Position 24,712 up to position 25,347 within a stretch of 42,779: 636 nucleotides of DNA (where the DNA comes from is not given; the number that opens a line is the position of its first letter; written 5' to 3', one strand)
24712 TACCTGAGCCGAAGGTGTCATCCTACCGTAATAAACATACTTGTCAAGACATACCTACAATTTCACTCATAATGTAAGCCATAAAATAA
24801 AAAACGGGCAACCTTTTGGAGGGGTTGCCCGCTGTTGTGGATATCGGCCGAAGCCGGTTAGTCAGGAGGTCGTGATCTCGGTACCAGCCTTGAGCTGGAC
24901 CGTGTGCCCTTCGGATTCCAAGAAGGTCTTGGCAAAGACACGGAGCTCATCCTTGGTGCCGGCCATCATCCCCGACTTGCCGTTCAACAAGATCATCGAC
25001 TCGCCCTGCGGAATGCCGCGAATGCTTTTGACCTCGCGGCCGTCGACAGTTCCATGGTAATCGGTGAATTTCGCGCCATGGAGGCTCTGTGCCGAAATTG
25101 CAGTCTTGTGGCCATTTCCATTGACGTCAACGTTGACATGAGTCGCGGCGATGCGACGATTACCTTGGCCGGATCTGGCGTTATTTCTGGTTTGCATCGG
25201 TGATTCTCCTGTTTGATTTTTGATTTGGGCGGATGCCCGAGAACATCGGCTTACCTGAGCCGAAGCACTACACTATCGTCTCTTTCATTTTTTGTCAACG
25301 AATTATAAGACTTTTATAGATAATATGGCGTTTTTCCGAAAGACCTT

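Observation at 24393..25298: G+C-rich islet: two small paralogous genes, each with a TTGACA promoter, an identical 26-nt 5' leader hairpin and a private terminator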

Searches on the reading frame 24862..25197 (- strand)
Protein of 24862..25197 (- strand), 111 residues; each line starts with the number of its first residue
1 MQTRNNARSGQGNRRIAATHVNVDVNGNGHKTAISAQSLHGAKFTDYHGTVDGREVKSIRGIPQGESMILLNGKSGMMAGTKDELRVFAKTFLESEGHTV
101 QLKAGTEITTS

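Call 6: search_protein_families(library=pfam, proteins=[window:24862-25197:-], max_evalue=1)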
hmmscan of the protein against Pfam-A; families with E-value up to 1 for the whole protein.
window:24862-25197:- (111 aa): 0 families

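Call 11: find_homologous_proteins(query=window:24862-25197:-, max_evalue=0.01)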
Query window:24862-25197:- (111 aa): 2 proteins with E <= 0.01 among 4 candidates.
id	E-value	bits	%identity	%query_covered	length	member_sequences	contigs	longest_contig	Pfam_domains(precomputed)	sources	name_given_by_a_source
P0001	2.9e-65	235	100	100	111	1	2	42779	-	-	-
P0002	1.5e-47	178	86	86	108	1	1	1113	-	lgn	-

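Call 13: find_encoding_contigs(protein=P0002, flank=10000)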
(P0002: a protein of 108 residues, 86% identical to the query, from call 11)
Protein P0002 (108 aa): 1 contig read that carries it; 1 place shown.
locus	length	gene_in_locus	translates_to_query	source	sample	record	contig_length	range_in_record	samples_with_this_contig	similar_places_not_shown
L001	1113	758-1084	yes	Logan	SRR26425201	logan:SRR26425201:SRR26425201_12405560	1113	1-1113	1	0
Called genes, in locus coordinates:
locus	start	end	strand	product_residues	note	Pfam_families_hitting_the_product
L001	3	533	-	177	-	?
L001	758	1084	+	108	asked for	-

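Call 14: find_encoding_contigs(protein=P0001, flank=10000)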
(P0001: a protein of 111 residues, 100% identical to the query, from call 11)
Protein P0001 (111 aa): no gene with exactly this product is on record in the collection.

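Call 31: find_related_loci(query=A2, collection=genome_contigs, flank=5000)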
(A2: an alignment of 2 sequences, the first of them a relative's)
Query A2 (111 aa) in genome_contigs; peptide patterns used: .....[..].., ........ (x = any residue, [..] = any of these).
51 stretches matched a pattern, but none encodes a relative of the query by tblastn (E <= 1e-3).
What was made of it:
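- Tried and rejected: A GTDB scan with the close 111-aa alignment found no relative (call 31).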

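Call 32: predict_structure(alignment_id=A2)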
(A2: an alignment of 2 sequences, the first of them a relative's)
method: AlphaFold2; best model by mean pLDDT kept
length: 111 residues; sequences in the alignment: 2
mean_pLDDT: 50.0   pTM: 0.34
mean pLDDT of the five models: 50.0, 45.7, 42.8, 41.3, 36.5
residues with pLDDT >= 90: 0; 70-90: 0; 50-70: 68; < 50: 43
segments of 3 or more residues with pLDDT < 50: 1-18, 25-27, 72-76, 104-111
pLDDT, mean of each block of 10 residues (from residue 1): 40 42 51 54 52 52 54 51 60 59 38 29
secondary structure, 60 per line:
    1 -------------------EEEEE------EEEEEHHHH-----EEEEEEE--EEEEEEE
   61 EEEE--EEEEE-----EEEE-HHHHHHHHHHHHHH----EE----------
elements in order: E20-24 E31-35 H36-39 E45-51 E54-64 E67-71 E77-80 H82-95
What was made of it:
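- Tried and rejected: Protein function: AF2 with 2 sequences gave a poor model (pLDDT 50, call 32).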

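Call 33: search_protein_representatives(alignment_id=A2)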
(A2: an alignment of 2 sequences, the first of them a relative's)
Query: 2 sequences, 111 profile positions. Proteins with E-value up to 0.001 (for the whole library): 13; up to 1e-10: 2; up to 1e-30: 1. The best 13 are listed.
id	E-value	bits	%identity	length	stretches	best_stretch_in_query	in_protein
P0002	1.5e-64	231.0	-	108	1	1-111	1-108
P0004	6.0e-19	84.2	-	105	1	1-100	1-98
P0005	1.5e-10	57.2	-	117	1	9-101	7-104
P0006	3.4e-08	49.6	-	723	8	34-57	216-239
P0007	9.1e-06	41.8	-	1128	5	8-45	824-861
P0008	2.9e-05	40.1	-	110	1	2-100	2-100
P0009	5.9e-05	39.2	-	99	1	21-104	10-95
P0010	1.5e-04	37.8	-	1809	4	45-95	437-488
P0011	1.6e-04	37.8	-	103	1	21-106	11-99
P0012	5.4e-04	36.1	-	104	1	27-97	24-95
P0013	5.7e-04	36.0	-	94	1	26-101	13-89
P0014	6.2e-04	35.9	-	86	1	43-105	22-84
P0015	8.3e-04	35.5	-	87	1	45-101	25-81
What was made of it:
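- The family is real and rare: an exhaustive HMMER search of 1.84 billion representatives gives about 10 small relatives (call 33).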

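Call 37: search_protein_families(library=pfam, alignment_id=A3, max_evalue=1)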
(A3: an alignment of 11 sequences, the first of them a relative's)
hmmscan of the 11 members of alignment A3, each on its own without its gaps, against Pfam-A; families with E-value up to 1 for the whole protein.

A. member 1, P0001 (111 aa): 0 families

B. families by the number of members that match (of 11 scanned): 4 families
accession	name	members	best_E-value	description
PF09929.15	DUF2161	1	0.022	Putative PD-(D/E)XK phosphodiesterase (DUF2161)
PF17085.10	UCMA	1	0.074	Unique cartilage matrix associated protein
PF24902.1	Ig_NUP210_9th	1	0.094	NUP210, Ig-like domain 9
PF17656.6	ChapFlgA_N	1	0.21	FlgA N-terminal domain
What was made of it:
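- On Any Pfam / NCBIfam / PHROG / PADLOC protein family or solved structure (for the two proteins): Pfam: none (calls 6, 37).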

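Call 38: search_solved_structures(query=A3, max_evalue=10)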
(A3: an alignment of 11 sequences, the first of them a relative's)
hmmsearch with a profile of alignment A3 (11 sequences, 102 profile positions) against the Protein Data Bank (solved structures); distinct sequences matched with E-value up to 10: 10.
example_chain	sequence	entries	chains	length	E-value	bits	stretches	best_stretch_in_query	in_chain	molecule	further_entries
7pwf_T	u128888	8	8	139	0.13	15.7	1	31-74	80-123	Ribosomal protein S19e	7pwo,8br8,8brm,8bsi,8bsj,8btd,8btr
8fvy_T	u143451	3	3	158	0.14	15.5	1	31-74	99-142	SSU ribosomal protein S19E (Fragment)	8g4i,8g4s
4fzq_A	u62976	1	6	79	0.44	14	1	56-90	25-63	Uncharacterized protein conserved in bacteria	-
1loa_A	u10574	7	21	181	0.56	13.6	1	22-79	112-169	LEGUME ISOLECTIN I (ALPHA CHAIN)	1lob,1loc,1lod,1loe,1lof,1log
7lv8_A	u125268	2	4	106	0.83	13.1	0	68-97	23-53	Histone doublet Delta-Gamma (Gamma)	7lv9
1lgb_A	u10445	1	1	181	1.1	12.7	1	22-73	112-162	LEGUME ISOLECTIN II (ALPHA CHAIN)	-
9s6y_B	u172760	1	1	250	1.2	12.6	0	39-88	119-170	V1WT_06 Antibody Heavy Chain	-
2vrb_A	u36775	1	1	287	1.4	12.4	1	56-94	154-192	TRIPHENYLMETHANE REDUCTASE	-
1lof_C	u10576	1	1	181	1.4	12.4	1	22-78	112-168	LEGUME ISOLECTIN I (ALPHA CHAIN)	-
5ti8_A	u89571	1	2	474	1.5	12.3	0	36-60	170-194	Aminotransferase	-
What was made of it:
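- On Any Pfam / NCBIfam / PHROG / PADLOC protein family or solved structure (for the two proteins): PDB by sequence: best E 0.13 (call 38).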

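Call 39: find_homologous_proteins(query=A3, max_evalue=0.001)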
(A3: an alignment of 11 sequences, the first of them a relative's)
Query A3 (11 sequences) (111 aa, profile of the alignment): 9 proteins with E <= 0.001 among 620 candidates.
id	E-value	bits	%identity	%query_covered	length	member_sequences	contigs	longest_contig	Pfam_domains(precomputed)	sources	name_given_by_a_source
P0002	1.5e-33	133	86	86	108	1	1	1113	-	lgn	-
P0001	2.9e-33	132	100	100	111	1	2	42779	-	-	-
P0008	9.7e-31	124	34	90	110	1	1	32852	-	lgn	-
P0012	1.6e-29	120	30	94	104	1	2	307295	-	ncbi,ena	-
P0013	4.4e-28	115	32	69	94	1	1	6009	-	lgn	-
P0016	6.4e-27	111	30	68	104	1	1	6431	-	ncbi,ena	-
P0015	4.7e-26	109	47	49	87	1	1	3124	-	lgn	-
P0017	5.9e-24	102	42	53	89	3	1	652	-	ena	-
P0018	2.8e-19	87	34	51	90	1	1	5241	-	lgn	-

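Call 40: find_encoding_contigs(protein=P0012, flank=10000, max_places=3)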
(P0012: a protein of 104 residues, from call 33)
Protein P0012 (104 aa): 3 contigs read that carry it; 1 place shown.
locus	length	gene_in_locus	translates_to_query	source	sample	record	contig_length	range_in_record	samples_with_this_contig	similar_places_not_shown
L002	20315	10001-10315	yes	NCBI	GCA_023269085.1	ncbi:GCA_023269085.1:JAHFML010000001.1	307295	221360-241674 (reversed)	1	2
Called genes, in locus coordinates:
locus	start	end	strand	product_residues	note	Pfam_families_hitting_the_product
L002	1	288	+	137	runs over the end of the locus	PF03652:RuvX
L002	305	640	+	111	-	PF01588:tRNA_bind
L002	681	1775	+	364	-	PF11104:PilM_2, PF14450:FtsA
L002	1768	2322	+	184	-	-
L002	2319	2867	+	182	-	-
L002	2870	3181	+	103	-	-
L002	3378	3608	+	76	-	-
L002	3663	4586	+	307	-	-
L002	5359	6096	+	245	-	PF00849:PseudoU_synth_2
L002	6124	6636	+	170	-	PF01245:Ribosomal_L19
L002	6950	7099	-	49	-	-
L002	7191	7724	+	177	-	PF01923:Cob_adeno_trans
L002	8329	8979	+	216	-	-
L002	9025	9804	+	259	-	PF04402:SIMPL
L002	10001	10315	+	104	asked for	-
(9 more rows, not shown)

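Call 41: find_encoding_contigs(protein=P0008, flank=10000, max_places=3)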
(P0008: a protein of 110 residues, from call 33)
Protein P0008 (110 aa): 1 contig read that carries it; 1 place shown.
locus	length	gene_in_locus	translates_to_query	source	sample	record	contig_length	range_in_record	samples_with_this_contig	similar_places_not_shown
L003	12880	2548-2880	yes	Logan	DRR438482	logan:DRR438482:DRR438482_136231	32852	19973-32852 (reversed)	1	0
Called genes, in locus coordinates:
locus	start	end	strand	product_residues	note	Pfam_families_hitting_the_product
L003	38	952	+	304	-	PF03724:META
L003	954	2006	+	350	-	PF01594:AI-2E_transport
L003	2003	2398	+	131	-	PF03073:TspO_MBR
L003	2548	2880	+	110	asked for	-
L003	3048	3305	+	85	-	-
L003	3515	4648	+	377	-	PF19202:DUF5874 (faint), PF01471:PG_binding_1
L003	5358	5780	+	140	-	-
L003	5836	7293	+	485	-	PF12161:HsdM_N, PF02384:N6_Mtase, PF07669:Eco57I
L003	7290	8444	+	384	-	PF01420:Methylase_S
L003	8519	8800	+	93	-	PF12728:HTH_17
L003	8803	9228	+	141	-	PF02661:Fic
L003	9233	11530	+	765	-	PF13588:HSDR_N_2 (faint), PF00270:DEAD, PF04851:ResIII, PF18766:SWI2_SNF2, PF00271:Helicase_C (weak), PF08463:EcoEI_R_C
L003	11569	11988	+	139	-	PF08570:DUF1761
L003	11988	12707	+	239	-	PF00929:RNase_T, PF01612:DNA_pol_A_exo1 (weak), PF20600:ExoX-like_C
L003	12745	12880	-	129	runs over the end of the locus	-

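Call 42: find_encoding_contigs(protein=P0016, flank=10000, max_places=3)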
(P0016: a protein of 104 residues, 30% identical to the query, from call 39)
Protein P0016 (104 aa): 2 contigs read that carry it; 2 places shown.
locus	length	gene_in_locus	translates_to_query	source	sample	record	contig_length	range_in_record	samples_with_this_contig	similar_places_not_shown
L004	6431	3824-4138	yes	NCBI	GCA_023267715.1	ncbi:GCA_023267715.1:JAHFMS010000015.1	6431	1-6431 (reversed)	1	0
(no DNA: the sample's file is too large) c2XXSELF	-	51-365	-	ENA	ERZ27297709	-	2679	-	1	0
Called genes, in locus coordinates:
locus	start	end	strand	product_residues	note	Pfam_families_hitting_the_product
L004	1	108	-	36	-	?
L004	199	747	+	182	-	-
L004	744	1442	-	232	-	PF01786:AOX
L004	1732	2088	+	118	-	-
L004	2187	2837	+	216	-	-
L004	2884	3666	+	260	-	PF04402:SIMPL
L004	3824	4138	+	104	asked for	-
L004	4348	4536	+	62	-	PF00584:SecE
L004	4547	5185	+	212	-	PF02357:NusG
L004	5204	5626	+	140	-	PF03946:Ribosomal_L11_N, PF00298:Ribosomal_L11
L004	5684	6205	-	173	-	PF00186:DHFR_1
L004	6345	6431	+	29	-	?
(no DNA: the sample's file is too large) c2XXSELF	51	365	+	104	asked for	-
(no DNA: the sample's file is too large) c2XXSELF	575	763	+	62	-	PF00584:SecE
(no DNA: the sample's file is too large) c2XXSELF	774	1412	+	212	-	PF02357:NusG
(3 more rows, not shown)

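Call 46: find_encoding_contigs(protein=P0013, flank=10000, max_places=3)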
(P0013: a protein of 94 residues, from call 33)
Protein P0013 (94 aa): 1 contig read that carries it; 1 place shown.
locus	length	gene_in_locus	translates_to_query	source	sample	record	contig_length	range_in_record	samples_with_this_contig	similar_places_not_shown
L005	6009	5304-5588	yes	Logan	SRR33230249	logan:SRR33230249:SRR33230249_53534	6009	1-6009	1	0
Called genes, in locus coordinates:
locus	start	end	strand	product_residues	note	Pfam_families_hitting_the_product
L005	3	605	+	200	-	?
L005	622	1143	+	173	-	-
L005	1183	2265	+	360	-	PF13529:Peptidase_C39_2, PF14559:TPR_19 (faint)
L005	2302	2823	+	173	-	PF13302:Acetyltransf_3, PF00583:Acetyltransf_1, PF13420:Acetyltransf_4, PF13673:Acetyltransf_10, PF13508:Acetyltransf_7, PF08445:FR47 (faint)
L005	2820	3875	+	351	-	PF01594:AI-2E_transport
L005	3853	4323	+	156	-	-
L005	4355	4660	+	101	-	-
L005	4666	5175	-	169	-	PF01988:VIT1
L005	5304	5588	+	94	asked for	-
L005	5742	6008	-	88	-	?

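Call 47: find_encoding_contigs(protein=P0015, flank=10000, max_places=3)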
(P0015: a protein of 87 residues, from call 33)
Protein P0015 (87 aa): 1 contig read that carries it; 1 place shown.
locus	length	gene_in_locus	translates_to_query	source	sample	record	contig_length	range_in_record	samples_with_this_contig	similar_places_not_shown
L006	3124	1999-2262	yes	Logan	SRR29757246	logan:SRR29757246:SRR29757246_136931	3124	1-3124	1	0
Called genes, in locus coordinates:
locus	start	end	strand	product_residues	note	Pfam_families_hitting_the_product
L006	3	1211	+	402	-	?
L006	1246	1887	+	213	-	PF00156:Pribosyltran (weak)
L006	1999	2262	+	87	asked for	-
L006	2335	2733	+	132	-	PF01641:SelR, PF24046:At4g08330 (faint)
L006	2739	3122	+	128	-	?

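Call 48: find_encoding_contigs(protein=P0018, flank=10000, max_places=3)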
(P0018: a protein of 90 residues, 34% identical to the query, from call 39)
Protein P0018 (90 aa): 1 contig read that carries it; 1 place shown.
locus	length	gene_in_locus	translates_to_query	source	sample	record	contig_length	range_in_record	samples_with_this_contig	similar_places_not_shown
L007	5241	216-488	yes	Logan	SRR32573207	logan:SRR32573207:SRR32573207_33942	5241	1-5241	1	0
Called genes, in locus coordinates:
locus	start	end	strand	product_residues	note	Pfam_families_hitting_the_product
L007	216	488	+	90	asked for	-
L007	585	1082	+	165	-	PF00160:Pro_isomerase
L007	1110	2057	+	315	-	PF00413:Peptidase_M10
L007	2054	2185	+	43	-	-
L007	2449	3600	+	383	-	PF08495:FIST, PF10442:FIST_C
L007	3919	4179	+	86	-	-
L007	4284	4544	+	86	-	-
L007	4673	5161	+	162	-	PF00293:NUDIX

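Call 49: find_encoding_contigs(protein=P0017, flank=10000, max_places=3)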
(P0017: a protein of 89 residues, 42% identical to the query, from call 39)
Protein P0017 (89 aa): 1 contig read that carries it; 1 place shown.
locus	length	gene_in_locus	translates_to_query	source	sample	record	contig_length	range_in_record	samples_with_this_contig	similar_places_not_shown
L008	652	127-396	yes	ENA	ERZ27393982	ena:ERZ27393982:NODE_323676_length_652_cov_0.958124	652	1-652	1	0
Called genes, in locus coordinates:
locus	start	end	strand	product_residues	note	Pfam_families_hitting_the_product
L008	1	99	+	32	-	?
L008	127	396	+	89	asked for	-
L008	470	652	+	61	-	?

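Call 69: predict_structure(alignment_id=A3)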
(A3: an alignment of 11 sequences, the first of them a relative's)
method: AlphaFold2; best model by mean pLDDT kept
length: 111 residues; sequences in the alignment: 11
mean_pLDDT: 77.2   pTM: 0.59
mean pLDDT of the five models: 77.2, 77.1, 76.3, 76.2, 71.1
residues with pLDDT >= 90: 14; 70-90: 68; 50-70: 21; < 50: 8
segments of 3 or more residues with pLDDT < 50: 1-3, 10-12
pLDDT, mean of each block of 10 residues (from residue 1): 51 58 82 83 84 81 89 81 88 91 64 46
secondary structure, 60 per line:
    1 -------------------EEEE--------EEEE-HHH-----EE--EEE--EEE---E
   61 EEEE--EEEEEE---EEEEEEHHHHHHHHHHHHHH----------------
elements in order: E20-23 E32-35 E49-51 E54-56 E60-64 E67-72 E76-81 H82-95
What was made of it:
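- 24862..25197 (-): 111-aa gene: a member of an undescribed small basic protein family (pI 9.8). GC 0.56, GC3 0.69. AF2 pLDDT 77 (call 69).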

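Call 71: fold_search(model_id=the predicted structure, library=pdb)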
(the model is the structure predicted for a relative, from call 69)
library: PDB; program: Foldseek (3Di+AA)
matches with E <= 10: 184; with E <= 0.001: 0
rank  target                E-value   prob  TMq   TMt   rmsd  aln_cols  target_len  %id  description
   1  7kom                  3.0e-01  0.35  0.29  0.26   6.6        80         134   10  High Resolution Crystal Structure of Putative Pterin Binding Protein PruR (VV2_1280) from Vibrio vulnificus CMCP6 (released 2021-11-17)
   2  8k4r_C                4.6e-01  0.07  0.16  0.06  14.2        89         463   15  Structure of VinM-VinL complex (released 2023-11-01)
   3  1npb_A                5.6e-01  0.06  0.14  0.14  10.2        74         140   18  Crystal structure of the fosfomycin resistance protein from transposon Tn2921 (released 2004-03-02)
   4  1bf4_A                7.6e-01  0.11  0.14  0.21  12.4        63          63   13  CHROMOSOMAL DNA-BINDING PROTEIN SSO7D/D(GCGAACGC) COMPLEX (released 1999-11-10)
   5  1npb_D                9.2e-01  0.07  0.17  0.15  10.0        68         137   19  Crystal structure of the fosfomycin resistance protein from transposon Tn2921 (released 2004-03-02)
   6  2w9j_A                1.0e+00  0.09  0.19  0.27  12.4        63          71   13  The crystal structure of SRP14 from the Schizosaccharomyces pombe signal recognition particle (released 2009-02-03)
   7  5wew_B                1.1e+00  0.06  0.17  0.15   9.9        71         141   14  Crystal structure of Klebsiella pneumoniae fosfomycin resistance protein (FosAKP) with inhibitor (ANY1) bound (released 2018-07-18)
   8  5oki_B                1.2e+00  0.04  0.11  0.04  13.3        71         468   14  Crystal structure of the Ctf18-1-8 module from Ctf18-RFC in complex with a 63 kDa fragment of DNA Polymerase epsilon (released 2017-12-20)
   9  1o22                  1.5e+00  0.07  0.20  0.16  12.9       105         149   15  Crystal structure of an orphan protein (TM0875) from Thermotoga maritima at 2.00 A resolution (released 2003-04-01)
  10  5x4f_MODEL_1_A        1.6e+00  0.07  0.20  0.27  10.1        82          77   13  Solution Structure of the N-terminal Domain of TDP-43 (released 2017-08-16)
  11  9a74_A                1.7e+00  0.13  0.26  0.33   7.3        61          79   11  Integrative model of YKUJ-NUSA by crosslinking MS and deep learning (released 2024-09-18)
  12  8pn8_G                1.8e+00  0.10  0.22  0.13  12.9        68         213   20  Engineered glycolyl-CoA carboxylase (L100N variant) with bound CoA (released 2023-11-29)
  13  4ir0_A                1.8e+00  0.09  0.18  0.14  13.4        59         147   14  Crystal Structure of Metallothiol Transferase FosB 2 from Bacillus anthracis str. Ames (released 2013-01-23)
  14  6u8t_A                1.9e+00  0.15  0.31  0.18  17.0        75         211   15  Crystal structure of YopT domain of Pasteurella Multocida PfhB2-toxin (released 2020-09-09)
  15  4jd1_A                1.9e+00  0.09  0.18  0.14  12.0        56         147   14  Crystal Structure of Metallothiol Transferase FosB 2 from Bacillus anthracis str. Ames (released 2013-03-20)
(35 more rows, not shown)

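Call 78: fold_search(model_id=the predicted structure, library=viral)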
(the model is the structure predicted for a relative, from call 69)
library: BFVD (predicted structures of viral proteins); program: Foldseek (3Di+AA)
matches with E <= 10: 525; with E <= 0.001: 0
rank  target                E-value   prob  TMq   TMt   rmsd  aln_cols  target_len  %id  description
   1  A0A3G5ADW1            1.4e-01  0.28  0.21  0.22  12.8        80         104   21  Uncharacterized protein [Satyrvirus sp.]
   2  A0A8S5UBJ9            1.7e-01  0.12  0.17  0.17  13.0       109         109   14  Uncharacterized protein [Podoviridae sp. ctZkC8]
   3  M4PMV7                1.9e-01  0.54  0.28  0.36   7.3        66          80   12  Uncharacterized protein [Sulfitobacter phage phiCB2047-B]
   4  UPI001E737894         2.1e-01  0.16  0.20  0.20  11.7        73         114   12  (no name look-up for this kind of identifier)
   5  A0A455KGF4            2.6e-01  0.07  0.16  0.13  11.1        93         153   18  Uncharacterized protein [Anticarsia gemmatalis multiple nucleopolyhedrovirus]
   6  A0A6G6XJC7            2.8e-01  0.20  0.23  0.22  16.6       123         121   11  Uncharacterized protein [Gordonia phage Skog]
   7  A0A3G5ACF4            3.2e-01  0.41  0.27  0.38  14.1        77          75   12  Uncharacterized protein (Fragment) [Hyperionvirus sp.]
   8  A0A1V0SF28            3.4e-01  0.15  0.23  0.11  23.7       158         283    8  Uncharacterized protein [Hokovirus HKV1]
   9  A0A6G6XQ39            4.6e-01  0.14  0.16  0.20  10.8        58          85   14  (no name in the UniProt tables at hand)
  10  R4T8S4                4.9e-01  0.38  0.29  0.45   6.9        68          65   13  Uncharacterized protein [Haloarcula hispanica tailed virus 1]
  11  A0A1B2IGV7            4.9e-01  0.18  0.28  0.27  15.0       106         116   16  Uncharacterized protein [Erwinia phage vB_EamM_Stratton]
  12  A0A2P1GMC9            4.9e-01  0.13  0.27  0.04  16.3       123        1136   17  ORF1a [Dongbei arctic lamprey astrovirus 4]
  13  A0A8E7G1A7            5.5e-01  0.18  0.25  0.24  10.0        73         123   14  (no name in the UniProt tables at hand)
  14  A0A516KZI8            6.3e-01  0.12  0.22  0.23  11.5        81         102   26  (no name in the UniProt tables at hand)
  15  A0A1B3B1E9            7.1e-01  0.60  0.34  0.65   4.0        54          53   15  Uncharacterized protein [Gordonia phage Strosahl]
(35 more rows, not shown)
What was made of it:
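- On Any Pfam / NCBIfam / PHROG / PADLOC protein family or solved structure (for the two proteins): Both used a pLDDT-77 model (calls 69, 71, 78).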

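Call 92: search_protein_families(library=ncbifam, alignment_id=A3, max_evalue=1)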
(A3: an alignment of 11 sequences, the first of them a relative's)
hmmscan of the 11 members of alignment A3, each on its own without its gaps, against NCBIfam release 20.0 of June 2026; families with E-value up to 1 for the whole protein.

A. member 1, P0001 (111 aa): 0 families

B. families by the number of members that match (of 11 scanned): 3 families
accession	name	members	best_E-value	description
NF050032.1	Rv1733c_fam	1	0.087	Rv1733c family protein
TIGR02619.1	TIGR02619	1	0.11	putative CRISPR-associated protein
NF047423.1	BOW99_gp33_fam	1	0.14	BOW99_gp33 family protein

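Call 93: search_protein_families(library=phrogs, alignment_id=A3, max_evalue=1)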
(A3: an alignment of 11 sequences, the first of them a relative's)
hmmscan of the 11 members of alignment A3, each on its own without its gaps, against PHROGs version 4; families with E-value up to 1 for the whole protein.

A. member 1, P0001 (111 aa): 0 families

B. families by the number of members that match (of 11 scanned): 7 families
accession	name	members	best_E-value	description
phrog_10516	-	2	0.007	-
phrog_7177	-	1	0.028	-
phrog_29587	-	1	0.047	-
phrog_23734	-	1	0.084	-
phrog_36119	-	1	0.19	-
phrog_1502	-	1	0.21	-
phrog_5531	-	1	0.27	-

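Call 94: search_protein_families(library=padloc, alignment_id=A3, max_evalue=1)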
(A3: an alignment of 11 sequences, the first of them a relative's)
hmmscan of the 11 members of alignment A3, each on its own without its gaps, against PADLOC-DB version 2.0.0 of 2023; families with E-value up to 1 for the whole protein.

A. member 1, P0001 (111 aa): 0 families

B. families by the number of members that match (of 11 scanned): 0 families
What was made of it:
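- On Any Pfam / NCBIfam / PHROG / PADLOC protein family or solved structure (for the two proteins): NCBIfam, PHROGs, PADLOC: nothing below E 0.007 (calls 92-94).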
